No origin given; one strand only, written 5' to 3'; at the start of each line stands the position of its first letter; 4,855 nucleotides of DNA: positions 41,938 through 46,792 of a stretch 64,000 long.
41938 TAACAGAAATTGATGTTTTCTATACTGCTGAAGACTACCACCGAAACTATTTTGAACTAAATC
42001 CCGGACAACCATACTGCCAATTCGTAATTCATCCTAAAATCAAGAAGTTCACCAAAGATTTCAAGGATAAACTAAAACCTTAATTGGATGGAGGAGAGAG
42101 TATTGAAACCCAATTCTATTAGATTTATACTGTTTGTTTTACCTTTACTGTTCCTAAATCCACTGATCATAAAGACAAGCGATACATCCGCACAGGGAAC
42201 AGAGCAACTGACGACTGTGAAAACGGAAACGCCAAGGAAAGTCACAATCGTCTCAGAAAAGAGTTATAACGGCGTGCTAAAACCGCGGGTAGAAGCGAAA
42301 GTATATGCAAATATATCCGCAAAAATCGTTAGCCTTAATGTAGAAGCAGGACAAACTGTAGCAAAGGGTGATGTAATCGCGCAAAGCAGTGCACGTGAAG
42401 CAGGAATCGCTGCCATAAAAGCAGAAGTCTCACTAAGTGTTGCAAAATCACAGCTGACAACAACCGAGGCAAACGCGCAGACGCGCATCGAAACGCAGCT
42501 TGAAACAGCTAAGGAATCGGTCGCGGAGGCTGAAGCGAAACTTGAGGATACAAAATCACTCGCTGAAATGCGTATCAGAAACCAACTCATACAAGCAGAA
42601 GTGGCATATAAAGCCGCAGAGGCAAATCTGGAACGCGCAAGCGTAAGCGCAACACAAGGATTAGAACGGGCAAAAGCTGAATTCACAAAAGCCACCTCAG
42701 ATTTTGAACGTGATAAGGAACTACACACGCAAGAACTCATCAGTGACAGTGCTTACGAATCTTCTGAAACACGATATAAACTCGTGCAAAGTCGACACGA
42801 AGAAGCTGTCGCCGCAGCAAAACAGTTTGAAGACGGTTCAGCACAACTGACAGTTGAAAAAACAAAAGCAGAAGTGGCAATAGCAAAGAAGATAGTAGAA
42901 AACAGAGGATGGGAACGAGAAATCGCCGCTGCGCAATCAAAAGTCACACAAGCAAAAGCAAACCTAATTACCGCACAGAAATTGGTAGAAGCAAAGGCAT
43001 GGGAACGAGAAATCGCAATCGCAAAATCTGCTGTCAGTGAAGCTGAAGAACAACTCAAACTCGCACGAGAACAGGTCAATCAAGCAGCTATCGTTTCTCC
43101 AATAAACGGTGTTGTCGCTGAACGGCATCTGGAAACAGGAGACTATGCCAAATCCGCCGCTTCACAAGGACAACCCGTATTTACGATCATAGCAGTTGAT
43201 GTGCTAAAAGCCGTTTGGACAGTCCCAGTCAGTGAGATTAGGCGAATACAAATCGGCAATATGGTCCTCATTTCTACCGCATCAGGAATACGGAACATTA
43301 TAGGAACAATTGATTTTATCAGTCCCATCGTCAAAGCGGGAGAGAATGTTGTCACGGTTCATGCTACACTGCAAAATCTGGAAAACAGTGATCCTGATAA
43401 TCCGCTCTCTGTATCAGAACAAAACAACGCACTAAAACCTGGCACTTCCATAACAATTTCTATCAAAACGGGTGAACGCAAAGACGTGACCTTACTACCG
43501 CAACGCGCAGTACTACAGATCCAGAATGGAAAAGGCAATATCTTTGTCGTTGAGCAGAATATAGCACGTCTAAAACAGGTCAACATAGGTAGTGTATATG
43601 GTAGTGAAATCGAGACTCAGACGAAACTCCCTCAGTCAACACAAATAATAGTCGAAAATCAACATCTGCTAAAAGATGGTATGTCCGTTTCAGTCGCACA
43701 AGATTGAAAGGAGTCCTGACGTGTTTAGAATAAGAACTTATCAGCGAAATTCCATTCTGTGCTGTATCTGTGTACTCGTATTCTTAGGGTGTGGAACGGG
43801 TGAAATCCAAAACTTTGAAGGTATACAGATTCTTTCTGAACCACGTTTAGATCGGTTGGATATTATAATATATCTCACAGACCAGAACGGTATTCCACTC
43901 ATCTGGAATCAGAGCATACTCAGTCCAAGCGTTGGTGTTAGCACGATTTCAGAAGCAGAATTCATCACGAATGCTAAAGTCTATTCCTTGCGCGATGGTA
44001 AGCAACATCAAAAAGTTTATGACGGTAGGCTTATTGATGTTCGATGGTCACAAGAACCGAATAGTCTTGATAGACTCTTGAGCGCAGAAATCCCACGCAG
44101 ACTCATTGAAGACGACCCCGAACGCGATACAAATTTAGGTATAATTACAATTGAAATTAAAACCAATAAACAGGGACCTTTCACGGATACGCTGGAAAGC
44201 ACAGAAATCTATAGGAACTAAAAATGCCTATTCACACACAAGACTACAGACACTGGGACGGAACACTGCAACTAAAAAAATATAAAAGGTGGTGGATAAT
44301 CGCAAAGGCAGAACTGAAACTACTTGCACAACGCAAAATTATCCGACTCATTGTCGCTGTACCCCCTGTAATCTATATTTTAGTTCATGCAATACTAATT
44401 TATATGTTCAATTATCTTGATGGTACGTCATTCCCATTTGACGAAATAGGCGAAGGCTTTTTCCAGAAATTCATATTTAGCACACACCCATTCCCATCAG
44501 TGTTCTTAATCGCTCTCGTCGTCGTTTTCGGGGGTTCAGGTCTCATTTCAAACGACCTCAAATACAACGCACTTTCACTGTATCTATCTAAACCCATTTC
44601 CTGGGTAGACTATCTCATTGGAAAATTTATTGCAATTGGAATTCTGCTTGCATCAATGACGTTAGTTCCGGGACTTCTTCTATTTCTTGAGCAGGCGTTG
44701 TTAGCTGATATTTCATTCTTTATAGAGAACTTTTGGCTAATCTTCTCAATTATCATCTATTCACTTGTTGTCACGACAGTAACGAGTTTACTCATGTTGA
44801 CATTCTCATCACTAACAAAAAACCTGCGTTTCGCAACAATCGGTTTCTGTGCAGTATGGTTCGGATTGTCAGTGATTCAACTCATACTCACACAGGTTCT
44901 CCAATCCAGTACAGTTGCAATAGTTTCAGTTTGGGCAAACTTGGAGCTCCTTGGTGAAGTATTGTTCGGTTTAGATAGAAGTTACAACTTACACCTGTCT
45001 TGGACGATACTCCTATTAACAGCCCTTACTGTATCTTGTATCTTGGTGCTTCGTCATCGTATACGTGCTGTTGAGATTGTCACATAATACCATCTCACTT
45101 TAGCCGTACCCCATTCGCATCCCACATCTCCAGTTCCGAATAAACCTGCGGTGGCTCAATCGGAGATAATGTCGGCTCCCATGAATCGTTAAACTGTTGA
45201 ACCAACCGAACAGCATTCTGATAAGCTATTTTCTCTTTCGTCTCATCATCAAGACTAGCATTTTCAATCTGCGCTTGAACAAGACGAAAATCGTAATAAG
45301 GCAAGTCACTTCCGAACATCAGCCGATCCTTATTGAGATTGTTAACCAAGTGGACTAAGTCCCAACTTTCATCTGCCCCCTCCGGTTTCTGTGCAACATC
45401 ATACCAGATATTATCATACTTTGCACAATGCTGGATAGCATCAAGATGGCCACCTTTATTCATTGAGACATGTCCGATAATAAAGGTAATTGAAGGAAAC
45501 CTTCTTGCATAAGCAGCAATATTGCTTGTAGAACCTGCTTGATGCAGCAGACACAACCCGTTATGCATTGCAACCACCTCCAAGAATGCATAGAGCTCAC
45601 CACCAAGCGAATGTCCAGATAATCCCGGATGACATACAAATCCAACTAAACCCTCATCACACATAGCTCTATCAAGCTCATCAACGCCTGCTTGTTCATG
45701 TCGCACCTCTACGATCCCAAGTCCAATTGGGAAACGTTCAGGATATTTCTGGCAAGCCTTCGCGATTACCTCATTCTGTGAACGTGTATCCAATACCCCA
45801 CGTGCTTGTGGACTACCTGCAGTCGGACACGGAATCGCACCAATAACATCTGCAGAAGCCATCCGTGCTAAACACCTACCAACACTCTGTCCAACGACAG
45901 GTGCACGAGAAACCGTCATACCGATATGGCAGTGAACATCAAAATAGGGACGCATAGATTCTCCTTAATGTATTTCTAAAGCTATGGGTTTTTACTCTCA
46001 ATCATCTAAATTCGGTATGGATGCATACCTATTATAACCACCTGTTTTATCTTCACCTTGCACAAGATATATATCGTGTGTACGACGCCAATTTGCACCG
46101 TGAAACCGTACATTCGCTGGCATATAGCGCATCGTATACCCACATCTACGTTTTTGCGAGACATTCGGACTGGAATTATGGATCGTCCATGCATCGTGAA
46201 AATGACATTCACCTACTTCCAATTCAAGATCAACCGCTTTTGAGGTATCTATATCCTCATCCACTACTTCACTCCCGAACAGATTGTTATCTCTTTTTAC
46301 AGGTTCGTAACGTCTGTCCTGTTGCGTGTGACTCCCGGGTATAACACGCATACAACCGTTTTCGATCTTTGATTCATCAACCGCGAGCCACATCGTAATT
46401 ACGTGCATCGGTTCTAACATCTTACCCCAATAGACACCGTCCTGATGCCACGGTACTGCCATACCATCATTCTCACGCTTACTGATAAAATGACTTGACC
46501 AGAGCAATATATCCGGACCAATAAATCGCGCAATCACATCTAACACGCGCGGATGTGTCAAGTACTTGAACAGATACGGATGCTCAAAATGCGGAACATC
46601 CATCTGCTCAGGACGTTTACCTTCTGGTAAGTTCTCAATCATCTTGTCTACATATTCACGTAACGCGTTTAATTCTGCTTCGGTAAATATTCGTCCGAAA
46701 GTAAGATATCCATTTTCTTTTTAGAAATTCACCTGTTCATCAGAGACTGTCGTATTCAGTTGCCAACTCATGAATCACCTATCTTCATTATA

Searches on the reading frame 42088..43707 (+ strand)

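Call 81: search_protein_families(library=pfam, proteins=[window:42088-43707:+], max_evalue=0.00001)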
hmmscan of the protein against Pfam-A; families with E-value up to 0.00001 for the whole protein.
window:42088-43707:+ (539 aa): 2 families
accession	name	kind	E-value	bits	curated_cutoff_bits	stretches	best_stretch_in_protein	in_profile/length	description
PF13437.12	HlyD_3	-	1.6e-15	58.2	22.2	1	335-449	2-103/106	HlyD family secretion protein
PF13533.13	Biotin_lipoyl_2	-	1.8e-07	31.3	29.8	1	74-99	5-30/32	Biotin-lipoyl like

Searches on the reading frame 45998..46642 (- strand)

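Call 81: search_protein_families(library=pfam, proteins=[window:45998-46642:-], max_evalue=0.00001)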
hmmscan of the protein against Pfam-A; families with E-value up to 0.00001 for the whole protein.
window:45998-46642:- (214 aa): 1 family
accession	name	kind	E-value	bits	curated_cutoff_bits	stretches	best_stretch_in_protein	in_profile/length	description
PF05721.19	PhyH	-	5.7e-30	105.6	22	1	14-166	51-211/213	Phytanoyl-CoA dioxygenase (PhyH)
